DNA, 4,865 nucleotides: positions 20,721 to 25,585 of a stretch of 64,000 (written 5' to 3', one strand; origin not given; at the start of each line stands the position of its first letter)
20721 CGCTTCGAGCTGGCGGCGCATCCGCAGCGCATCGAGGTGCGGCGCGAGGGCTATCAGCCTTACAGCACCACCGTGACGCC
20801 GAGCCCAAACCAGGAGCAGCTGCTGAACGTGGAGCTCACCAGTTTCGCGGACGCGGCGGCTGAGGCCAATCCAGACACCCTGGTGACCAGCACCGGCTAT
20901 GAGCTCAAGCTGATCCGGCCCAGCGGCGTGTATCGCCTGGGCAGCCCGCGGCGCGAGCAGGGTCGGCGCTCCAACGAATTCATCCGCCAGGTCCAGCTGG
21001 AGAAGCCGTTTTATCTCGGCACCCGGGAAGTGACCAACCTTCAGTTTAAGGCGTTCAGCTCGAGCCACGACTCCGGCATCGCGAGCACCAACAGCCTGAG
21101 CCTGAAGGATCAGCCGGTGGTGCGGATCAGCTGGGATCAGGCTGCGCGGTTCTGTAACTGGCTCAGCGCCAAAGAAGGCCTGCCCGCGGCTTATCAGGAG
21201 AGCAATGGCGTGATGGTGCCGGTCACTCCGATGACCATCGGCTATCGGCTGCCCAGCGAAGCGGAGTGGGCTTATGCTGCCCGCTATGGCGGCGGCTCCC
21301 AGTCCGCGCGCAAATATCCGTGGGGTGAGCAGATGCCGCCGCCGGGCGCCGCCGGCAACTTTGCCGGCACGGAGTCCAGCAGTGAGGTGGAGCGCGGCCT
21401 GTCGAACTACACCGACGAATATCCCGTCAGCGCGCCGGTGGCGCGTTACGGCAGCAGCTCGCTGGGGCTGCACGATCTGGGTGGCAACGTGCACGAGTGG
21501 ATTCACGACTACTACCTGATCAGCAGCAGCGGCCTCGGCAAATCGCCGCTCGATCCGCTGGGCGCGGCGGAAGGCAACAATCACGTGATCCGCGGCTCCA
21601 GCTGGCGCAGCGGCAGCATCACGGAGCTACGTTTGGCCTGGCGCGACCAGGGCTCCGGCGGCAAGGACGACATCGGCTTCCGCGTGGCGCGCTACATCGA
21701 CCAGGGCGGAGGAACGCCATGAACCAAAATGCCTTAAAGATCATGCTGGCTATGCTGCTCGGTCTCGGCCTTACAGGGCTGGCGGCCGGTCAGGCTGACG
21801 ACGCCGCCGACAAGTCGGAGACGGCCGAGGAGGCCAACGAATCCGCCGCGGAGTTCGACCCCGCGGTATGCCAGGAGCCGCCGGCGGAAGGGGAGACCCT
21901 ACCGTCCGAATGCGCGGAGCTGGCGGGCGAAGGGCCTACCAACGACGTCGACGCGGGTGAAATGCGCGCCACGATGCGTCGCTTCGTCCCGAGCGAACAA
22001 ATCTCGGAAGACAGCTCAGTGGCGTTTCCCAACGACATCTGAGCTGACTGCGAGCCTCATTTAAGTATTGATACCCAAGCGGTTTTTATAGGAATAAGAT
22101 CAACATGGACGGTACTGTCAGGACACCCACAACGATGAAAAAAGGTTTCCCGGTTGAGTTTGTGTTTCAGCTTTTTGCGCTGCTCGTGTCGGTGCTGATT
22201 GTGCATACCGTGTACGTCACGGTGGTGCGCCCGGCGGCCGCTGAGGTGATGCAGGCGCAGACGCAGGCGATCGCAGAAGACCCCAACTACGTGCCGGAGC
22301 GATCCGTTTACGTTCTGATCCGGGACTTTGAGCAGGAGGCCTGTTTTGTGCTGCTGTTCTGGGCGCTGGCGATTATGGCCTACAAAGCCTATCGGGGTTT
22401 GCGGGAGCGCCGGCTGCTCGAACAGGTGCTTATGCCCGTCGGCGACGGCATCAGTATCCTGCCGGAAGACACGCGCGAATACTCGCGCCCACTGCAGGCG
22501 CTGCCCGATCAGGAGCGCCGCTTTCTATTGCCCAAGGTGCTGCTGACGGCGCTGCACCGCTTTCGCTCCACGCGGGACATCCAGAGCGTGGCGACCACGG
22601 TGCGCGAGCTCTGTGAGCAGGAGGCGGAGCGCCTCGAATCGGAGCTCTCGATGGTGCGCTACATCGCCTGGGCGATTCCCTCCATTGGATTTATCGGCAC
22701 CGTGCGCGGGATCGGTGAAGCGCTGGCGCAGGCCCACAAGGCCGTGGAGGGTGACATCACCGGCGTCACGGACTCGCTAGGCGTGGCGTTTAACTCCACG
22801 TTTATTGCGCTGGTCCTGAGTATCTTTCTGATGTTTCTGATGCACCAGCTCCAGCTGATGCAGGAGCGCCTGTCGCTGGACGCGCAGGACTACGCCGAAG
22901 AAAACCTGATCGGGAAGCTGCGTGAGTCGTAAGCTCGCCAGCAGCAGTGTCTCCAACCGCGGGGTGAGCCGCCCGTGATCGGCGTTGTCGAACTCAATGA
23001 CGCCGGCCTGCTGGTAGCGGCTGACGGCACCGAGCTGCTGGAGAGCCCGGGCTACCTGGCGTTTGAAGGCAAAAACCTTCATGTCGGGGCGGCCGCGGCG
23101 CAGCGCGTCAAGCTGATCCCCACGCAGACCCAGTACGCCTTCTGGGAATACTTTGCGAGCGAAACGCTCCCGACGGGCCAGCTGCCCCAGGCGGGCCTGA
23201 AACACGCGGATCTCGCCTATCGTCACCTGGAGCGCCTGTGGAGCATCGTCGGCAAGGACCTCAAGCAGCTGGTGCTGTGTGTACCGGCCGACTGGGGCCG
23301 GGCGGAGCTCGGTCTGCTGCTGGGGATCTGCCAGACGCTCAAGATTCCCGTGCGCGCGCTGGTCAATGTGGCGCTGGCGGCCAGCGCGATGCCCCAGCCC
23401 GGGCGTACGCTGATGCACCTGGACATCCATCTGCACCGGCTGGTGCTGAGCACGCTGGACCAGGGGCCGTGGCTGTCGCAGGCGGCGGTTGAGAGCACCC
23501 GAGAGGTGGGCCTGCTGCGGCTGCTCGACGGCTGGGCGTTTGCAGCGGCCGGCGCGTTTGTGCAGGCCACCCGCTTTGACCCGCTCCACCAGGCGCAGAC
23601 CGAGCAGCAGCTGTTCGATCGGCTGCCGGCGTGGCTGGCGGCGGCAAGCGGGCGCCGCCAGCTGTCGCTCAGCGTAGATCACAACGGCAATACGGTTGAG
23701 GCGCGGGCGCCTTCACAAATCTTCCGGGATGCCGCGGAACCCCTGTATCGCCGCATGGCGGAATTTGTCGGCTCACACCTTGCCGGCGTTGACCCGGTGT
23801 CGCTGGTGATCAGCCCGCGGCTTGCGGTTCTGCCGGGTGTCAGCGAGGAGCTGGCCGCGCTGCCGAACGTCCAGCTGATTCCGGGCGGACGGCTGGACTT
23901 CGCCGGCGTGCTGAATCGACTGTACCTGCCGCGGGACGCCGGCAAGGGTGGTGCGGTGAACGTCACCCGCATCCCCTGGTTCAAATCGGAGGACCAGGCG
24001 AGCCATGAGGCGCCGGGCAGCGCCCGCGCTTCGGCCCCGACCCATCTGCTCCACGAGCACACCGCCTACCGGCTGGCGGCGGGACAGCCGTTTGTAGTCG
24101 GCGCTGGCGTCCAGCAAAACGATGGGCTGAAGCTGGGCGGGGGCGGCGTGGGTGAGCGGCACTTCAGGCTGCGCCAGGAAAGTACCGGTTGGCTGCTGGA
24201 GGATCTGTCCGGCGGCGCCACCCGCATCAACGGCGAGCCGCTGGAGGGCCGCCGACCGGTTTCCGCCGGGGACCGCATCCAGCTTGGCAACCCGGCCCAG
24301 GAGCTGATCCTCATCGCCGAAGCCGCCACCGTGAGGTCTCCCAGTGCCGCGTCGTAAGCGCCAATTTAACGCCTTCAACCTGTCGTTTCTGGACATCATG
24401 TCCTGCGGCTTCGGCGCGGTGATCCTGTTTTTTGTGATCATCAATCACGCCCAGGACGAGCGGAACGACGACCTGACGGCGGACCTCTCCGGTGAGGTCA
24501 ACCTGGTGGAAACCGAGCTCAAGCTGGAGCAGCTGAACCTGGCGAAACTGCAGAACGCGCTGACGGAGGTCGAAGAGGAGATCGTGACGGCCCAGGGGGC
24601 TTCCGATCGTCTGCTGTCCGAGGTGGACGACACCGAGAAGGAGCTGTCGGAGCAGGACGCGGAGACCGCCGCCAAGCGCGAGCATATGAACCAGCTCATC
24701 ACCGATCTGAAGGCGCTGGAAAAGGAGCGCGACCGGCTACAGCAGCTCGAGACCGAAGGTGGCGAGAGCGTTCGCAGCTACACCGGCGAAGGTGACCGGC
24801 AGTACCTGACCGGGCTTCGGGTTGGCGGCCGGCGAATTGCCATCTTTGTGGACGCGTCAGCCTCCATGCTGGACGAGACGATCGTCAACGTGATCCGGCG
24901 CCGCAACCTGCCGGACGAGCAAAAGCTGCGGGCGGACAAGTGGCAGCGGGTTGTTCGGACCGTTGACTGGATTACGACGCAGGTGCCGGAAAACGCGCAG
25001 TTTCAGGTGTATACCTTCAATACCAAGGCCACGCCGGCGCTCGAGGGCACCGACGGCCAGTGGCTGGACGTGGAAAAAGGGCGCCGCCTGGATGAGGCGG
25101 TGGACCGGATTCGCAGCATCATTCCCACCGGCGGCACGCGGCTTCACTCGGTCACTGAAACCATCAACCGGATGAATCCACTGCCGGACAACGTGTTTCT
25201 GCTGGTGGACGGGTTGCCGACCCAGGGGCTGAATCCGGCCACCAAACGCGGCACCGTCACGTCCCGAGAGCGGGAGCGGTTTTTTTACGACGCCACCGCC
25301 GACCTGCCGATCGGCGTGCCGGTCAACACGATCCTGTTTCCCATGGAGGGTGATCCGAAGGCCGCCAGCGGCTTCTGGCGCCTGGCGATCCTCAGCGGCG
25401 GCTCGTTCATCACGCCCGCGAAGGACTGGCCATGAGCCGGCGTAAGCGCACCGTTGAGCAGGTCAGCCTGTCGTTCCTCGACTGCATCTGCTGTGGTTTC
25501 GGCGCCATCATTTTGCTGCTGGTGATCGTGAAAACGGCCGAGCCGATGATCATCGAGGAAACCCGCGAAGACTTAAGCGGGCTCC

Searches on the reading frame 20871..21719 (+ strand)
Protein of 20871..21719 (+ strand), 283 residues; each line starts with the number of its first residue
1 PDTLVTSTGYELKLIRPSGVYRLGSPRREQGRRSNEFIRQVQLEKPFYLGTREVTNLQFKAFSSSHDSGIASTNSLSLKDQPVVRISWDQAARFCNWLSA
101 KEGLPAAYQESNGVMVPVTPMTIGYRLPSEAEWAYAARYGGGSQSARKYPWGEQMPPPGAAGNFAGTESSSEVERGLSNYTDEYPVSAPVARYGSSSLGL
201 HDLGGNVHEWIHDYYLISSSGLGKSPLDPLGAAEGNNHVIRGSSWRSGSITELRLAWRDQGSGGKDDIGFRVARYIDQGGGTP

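Call 82: search_solved_structures(query=window:20871-21719:+, max_evalue=0.00001, show_alignments=3)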
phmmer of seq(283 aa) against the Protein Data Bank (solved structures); distinct sequences matched with E-value up to 0.00001: 20.
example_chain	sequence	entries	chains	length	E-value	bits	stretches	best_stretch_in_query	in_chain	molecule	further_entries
9myj_B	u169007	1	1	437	6.5e-17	65.4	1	78-274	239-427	Lipoprotein, putative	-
9p6h_B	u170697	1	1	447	6.8e-17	65.4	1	78-274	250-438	Lipoprotein, putative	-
9mzu_A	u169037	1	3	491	9.3e-17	64.9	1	78-274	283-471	PorK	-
9ots_A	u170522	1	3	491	9.3e-17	64.9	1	78-274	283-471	Por secretion system protein porK/gldK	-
2aft_X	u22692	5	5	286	8.1e-16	61.9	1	124-273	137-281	Sulfatase modifying factor 1 | Sulfatase-modifying factor 1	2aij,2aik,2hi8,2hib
31dc_A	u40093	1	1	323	9.7e-16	61.6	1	124-273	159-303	Formylglycine-generating enzyme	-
1y1e_X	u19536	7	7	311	1.4e-15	61.1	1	124-273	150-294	C-alpha-formyglycine-generating enzyme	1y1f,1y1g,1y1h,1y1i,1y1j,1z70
2aii_X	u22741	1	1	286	1.6e-15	60.9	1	124-273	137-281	Sulfatase modifying factor 1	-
5ssy_A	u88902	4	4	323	1.6e-15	60.9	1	124-273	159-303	Formylglycine-generating enzyme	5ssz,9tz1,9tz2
2afy_X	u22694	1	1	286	2e-15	60.5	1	124-273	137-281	Sulfatase modifying factor 1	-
5ssx_A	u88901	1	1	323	3.1e-15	59.9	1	124-273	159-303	Formylglycine-generating enzyme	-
8aru_A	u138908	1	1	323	8.8e-15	58.5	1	124-273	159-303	Formylglycine-generating enzyme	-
6s07_A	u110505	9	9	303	3.9e-12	49.8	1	124-246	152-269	Formylglycine-generating enzyme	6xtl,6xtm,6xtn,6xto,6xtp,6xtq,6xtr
6muj_A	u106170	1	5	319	3.9e-12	49.8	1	124-281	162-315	Formylglycine-generating enzyme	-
5nxl_A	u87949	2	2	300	4.1e-12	49.7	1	124-246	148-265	Non-specific serine/threonine protein kinase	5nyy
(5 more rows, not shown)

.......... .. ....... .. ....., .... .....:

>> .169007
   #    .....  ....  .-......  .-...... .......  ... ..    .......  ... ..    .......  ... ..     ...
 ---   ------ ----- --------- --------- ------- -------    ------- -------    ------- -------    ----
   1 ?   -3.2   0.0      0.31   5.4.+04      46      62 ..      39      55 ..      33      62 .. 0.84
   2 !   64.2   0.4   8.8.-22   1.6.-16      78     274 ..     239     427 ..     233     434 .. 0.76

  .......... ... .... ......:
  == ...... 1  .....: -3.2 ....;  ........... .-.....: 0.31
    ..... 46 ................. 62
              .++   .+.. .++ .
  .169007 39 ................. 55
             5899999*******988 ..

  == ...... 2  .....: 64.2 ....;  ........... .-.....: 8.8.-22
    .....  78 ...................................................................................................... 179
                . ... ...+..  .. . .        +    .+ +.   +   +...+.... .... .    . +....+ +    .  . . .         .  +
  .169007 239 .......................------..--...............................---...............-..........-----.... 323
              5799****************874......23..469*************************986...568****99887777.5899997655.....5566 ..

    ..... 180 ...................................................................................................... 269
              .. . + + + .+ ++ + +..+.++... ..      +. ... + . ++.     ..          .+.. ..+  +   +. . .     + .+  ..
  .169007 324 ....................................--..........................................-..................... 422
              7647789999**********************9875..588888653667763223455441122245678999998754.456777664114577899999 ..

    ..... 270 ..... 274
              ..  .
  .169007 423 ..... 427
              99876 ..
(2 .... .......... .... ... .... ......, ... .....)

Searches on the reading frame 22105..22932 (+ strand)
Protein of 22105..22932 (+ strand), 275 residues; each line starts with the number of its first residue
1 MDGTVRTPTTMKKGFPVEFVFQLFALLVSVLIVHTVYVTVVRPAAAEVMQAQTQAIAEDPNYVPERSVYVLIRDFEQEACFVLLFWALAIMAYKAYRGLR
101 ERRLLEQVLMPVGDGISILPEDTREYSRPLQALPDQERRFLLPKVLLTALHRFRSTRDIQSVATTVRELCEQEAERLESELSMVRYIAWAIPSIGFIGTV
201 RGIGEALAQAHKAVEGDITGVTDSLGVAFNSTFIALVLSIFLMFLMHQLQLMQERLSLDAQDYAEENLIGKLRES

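Call 5: search_protein_families(library=pfam, proteins=[window:22105-22932:+], max_evalue=0.01)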
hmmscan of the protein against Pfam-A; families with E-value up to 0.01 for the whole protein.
window:22105-22932:+ (275 aa): 2 families
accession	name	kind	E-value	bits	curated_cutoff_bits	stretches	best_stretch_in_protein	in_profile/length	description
PF01618.21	MotA_ExbB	-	2.5e-15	56.8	22.9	1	144-258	8-123/127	MotA/TolQ/ExbB proton channel family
PF10066.14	DUF2304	-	0.0043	17.7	25.5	0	216-259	49-92/106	Uncharacterized conserved protein (DUF2304)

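Call 15: search_protein_families(library=ncbifam, proteins=[window:22105-22932:+], max_evalue=0.01)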
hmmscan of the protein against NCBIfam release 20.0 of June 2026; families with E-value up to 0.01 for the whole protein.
window:22105-22932:+ (275 aa): 3 families
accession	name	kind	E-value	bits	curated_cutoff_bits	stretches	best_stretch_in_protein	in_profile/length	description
TIGR02796.1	tolQ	equivalog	5.2e-08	32.9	221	1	155-266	97-209/216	protein TolQ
TIGR02805.1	exbB2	equivalog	0.0032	17.6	135.35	1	168-247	42-121/138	TonB-system energizer ExbB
NF008066.0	PRK10801.1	equivalog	0.0034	16.9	403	1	159-267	105-213/230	Tol-Pal system protein TolQ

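Call 16: search_protein_families(library=padloc, proteins=[window:22105-22932:+], max_evalue=0.01)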
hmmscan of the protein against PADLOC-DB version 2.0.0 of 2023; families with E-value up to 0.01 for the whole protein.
window:22105-22932:+ (275 aa): 2 families
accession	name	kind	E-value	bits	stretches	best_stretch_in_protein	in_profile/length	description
PDLC00635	ZorA2|ZorA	-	7.4e-05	19.9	1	171-265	33-128/505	MotA/ExbB/TolQ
PDLC00636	ZorA2|ZorA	-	0.0067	13.4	1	188-262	46-121/461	MotA/ExbB/TolQ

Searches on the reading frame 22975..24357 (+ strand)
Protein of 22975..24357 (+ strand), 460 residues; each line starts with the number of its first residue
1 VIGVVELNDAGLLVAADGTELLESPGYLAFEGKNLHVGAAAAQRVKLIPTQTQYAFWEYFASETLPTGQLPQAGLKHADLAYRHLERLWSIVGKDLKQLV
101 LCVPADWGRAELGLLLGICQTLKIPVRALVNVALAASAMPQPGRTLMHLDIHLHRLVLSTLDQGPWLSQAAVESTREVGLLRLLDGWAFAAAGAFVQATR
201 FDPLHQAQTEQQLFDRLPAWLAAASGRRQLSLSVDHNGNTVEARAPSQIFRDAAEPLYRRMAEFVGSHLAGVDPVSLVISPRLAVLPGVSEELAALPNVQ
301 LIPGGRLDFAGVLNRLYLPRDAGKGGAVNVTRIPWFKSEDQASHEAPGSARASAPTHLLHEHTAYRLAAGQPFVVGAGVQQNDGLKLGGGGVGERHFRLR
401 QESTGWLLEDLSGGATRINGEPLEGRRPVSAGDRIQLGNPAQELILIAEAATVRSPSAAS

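Call 5: search_protein_families(library=pfam, proteins=[window:22975-24357:+], max_evalue=0.01)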
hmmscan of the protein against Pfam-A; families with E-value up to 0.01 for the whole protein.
window:22975-24357:+ (460 aa): 1 family
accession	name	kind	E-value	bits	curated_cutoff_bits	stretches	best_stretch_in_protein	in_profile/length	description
PF16697.10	Yop-YscD_cpl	-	0.00023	21.8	33.2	1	364-439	11-85/94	Inner membrane component of T3SS, cytoplasmic domain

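Call 15: search_protein_families(library=ncbifam, proteins=[window:22975-24357:+], max_evalue=0.01)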
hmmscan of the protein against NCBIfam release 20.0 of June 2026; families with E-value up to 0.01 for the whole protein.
window:22975-24357:+ (460 aa): 2 families
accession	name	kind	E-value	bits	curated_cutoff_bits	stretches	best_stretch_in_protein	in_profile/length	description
NF049868.1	FhaB_Rv0019c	equivalog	0.0016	18.5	125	1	385-443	98-157/158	FHA domain-containing protein FhaB/FipA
TIGR03354.1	VI_FHA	hypoth_equivalog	0.0023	17.8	120.25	1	389-439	42-96/420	type VI secretion system-associated FHA domain protein TagH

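Call 16: search_protein_families(library=padloc, proteins=[window:22975-24357:+], max_evalue=0.01)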
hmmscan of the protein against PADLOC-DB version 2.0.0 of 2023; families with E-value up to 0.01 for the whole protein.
window:22975-24357:+ (460 aa): 0 families

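Call 75: search_solved_structures(query=A8, max_evalue=1, show_alignments=1)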
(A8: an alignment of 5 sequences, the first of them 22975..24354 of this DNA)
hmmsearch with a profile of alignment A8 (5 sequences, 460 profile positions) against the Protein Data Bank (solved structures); distinct sequences matched with E-value up to 1: 30.
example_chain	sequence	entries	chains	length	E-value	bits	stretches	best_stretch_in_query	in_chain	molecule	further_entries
1uht_A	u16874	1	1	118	5.6e-07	32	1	382-442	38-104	expressed protein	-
1g6g_A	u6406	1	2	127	0.00038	22.7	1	393-441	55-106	PROTEIN KINASE RAD53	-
1j4o_A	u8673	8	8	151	0.00053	22.2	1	393-441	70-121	PROTEIN KINASE SPK1 | Serine/threonine-protein kinase RAD53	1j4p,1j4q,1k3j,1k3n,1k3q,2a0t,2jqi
1g3g_A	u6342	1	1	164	0.00062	22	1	393-441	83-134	PROTEIN KINASE SPK1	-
5t2s_A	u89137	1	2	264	0.0013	21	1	393-441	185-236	DDK kinase regulatory subunit DBF4,Serine/threonine-protein kinase RAD53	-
5t2f_A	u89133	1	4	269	0.0015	20.7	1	393-441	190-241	DDK kinase regulatory subunit DBF4,Serine/threonine-protein kinase RAD53 chimeric protein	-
1wln_A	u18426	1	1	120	0.0016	20.7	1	366-441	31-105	Afadin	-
6c4u_B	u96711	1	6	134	0.0018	20.5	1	394-440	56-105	Forkhead-associated 1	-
3gqs_A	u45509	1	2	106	0.0032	19.7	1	366-441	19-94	Adenylate cyclase-like protein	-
5xzv_A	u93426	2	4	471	0.0034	19.5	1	393-441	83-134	Serine/threonine-protein kinase RAD53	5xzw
3po8_A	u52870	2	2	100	0.0059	18.8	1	391-443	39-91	Putative uncharacterized protein TB39.8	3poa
2lc1_A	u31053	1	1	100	0.0062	18.7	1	391-443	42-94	Putative uncharacterized protein TB39.8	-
8p5r_G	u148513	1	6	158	0.013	17.7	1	393-441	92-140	Glycogen accumulation regulator GarA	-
6i2q_B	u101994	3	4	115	0.017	17.2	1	393-441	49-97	Glycogen accumulation regulator GarA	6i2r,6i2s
3oun_A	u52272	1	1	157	0.024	16.7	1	391-442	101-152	Putative uncharacterized protein TB39.8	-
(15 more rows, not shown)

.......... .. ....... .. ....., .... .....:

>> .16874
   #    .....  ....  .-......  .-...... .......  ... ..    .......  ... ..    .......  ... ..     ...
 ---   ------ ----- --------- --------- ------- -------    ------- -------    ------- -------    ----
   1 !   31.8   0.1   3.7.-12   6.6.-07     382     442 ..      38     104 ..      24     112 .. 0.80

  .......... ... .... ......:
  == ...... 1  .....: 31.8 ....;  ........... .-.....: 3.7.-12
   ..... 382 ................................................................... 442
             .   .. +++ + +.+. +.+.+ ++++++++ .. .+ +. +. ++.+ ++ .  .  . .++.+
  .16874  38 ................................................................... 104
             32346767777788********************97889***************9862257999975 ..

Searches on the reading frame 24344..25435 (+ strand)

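Call 5: search_protein_families(library=pfam, proteins=[window:24344-25435:+], max_evalue=0.01)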
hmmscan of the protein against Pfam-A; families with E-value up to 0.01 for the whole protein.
window:24344-25435:+ (363 aa): 0 families

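Call 15: search_protein_families(library=ncbifam, proteins=[window:24344-25435:+], max_evalue=0.01)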
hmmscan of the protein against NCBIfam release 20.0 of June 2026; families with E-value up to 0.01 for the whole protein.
window:24344-25435:+ (363 aa): 4 families
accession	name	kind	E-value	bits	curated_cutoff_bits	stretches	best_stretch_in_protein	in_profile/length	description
TIGR04320.1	Surf_Exclu_PgrA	domain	4.6e-05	22.9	70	1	33-134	235-340/360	SEC10/PgrA surface exclusion domain-containing protein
NF052320.1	Cbp1_fam_LP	subfamily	0.00025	20.6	90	1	34-138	71-176/286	Cbp1 family collagen-binding glycoprotein adhesin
NF045780.1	TrlF_fam_ATP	equivalog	0.0019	17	350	1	37-138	561-662/944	TrlF family AAA-like ATPase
TIGR02168.1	SMC_prok_B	equivalog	0.0064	14.2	567.35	1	45-134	856-945/1181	chromosome segregation protein SMC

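Call 16: search_protein_families(library=padloc, proteins=[window:24344-25435:+], max_evalue=0.01)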
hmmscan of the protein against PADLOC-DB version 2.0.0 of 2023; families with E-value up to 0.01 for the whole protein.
window:24344-25435:+ (363 aa): 2 families
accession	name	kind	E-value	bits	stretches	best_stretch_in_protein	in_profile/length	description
PDLC03859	LmuB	-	0.0034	14.6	1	46-149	384-485/611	-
PDLC03868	LmuB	-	0.0043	13.4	1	52-138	278-364/1035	-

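Call 79: search_protein_families(library=pfam, proteins=[window:24344-25432:+], max_evalue=0.1)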
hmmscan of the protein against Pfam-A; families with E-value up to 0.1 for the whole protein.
window:24344-25432:+ (363 aa): 4 families
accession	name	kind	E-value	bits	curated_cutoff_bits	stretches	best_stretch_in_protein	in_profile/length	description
PF19220.6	Rod_CreS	-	0.02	14.4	100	1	55-137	11-97/359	Crescentin, rod domain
PF14661.11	HAUS6_N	-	0.065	13.3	26.4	1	89-145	158-214/233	HAUS augmin-like complex subunit 6 N-terminus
PF22905.2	Hydro_N_hd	-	0.082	13.3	27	0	36-134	65-163/195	Hydrolase N-terminal helical domain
PF15233.11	SYCE1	-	0.092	13.2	27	0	57-147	3-95/152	Synaptonemal complex central element protein 1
